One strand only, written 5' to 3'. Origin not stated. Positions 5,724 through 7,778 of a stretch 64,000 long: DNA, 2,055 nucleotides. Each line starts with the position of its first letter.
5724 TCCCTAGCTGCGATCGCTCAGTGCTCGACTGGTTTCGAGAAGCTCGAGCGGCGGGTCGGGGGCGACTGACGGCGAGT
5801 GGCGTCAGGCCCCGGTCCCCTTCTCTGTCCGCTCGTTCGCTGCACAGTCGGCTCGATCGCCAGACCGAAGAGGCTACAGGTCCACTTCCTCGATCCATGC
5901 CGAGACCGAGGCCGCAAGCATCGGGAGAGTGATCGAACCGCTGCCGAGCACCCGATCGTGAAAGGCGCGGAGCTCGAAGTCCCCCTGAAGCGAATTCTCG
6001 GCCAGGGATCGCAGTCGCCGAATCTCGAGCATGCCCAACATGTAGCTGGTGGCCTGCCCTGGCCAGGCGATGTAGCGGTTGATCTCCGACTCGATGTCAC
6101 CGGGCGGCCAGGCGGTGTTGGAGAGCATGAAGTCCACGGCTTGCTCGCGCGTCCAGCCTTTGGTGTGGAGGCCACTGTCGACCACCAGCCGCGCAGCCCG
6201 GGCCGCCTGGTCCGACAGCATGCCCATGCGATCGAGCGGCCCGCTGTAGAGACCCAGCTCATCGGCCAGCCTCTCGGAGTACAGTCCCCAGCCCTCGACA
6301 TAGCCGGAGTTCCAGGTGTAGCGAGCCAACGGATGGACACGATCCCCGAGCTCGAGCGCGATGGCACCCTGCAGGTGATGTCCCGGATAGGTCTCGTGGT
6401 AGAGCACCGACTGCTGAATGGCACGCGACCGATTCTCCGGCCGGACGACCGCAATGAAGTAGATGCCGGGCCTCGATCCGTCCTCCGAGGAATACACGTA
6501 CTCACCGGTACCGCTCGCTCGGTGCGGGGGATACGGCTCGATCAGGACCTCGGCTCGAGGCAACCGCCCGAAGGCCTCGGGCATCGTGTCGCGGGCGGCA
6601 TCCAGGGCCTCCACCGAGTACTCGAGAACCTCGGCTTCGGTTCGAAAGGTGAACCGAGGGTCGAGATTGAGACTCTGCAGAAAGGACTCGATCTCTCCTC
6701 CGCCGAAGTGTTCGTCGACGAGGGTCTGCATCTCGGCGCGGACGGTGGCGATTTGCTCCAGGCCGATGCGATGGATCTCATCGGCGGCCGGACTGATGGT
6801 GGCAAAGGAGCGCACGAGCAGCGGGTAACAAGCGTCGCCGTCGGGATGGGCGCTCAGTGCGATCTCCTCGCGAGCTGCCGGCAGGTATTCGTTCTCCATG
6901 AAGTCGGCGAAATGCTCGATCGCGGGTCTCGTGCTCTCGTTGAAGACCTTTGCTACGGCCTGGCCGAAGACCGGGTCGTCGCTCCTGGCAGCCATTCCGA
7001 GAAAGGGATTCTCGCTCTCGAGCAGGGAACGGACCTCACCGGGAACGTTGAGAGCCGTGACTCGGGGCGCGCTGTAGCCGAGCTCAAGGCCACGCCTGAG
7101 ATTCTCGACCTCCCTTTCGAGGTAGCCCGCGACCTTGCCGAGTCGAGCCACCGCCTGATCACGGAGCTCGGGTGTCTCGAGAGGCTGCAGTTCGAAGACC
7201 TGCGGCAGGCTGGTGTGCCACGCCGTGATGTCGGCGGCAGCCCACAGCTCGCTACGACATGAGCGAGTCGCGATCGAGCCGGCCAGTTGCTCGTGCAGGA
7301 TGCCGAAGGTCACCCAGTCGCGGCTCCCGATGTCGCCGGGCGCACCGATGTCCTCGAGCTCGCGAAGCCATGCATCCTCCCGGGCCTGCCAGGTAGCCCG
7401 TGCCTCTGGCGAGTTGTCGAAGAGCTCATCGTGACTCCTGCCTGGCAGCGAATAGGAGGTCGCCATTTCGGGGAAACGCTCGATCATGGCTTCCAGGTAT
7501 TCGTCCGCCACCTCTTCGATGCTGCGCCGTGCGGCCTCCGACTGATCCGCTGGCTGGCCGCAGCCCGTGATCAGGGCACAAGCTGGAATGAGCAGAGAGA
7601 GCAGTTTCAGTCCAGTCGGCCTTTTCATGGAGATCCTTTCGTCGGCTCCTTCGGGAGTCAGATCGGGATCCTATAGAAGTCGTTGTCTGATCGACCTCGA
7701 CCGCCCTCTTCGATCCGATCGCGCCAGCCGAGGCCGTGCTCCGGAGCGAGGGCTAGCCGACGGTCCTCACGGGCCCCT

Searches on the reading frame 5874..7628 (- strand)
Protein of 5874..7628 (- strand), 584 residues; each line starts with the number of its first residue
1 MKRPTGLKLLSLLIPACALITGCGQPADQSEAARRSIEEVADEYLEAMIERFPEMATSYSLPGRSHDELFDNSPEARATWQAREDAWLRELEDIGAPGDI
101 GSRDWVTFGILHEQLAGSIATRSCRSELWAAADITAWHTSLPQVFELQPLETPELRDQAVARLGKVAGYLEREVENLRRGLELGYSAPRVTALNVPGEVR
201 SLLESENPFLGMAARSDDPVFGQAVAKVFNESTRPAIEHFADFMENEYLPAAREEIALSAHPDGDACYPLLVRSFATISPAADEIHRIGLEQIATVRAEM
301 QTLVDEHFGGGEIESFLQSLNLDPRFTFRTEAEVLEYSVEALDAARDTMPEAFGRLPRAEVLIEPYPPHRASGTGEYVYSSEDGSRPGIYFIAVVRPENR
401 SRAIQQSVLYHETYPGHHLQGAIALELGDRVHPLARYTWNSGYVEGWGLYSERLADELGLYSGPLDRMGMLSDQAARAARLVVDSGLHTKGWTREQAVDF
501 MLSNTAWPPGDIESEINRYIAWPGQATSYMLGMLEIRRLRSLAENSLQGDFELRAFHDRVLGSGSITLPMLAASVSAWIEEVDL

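Call 57: search_protein_families(library=pfam, max_evalue=0.00001, proteins=[window:5874-7628:-])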
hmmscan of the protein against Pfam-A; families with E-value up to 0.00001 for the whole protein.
window:5874-7628:- (584 aa): 1 family
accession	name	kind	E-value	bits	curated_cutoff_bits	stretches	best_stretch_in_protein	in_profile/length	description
PF05960.17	DUF885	-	5.6e-139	465.6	32.4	1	53-575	1-532/532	Bacterial protein of unknown function (DUF885)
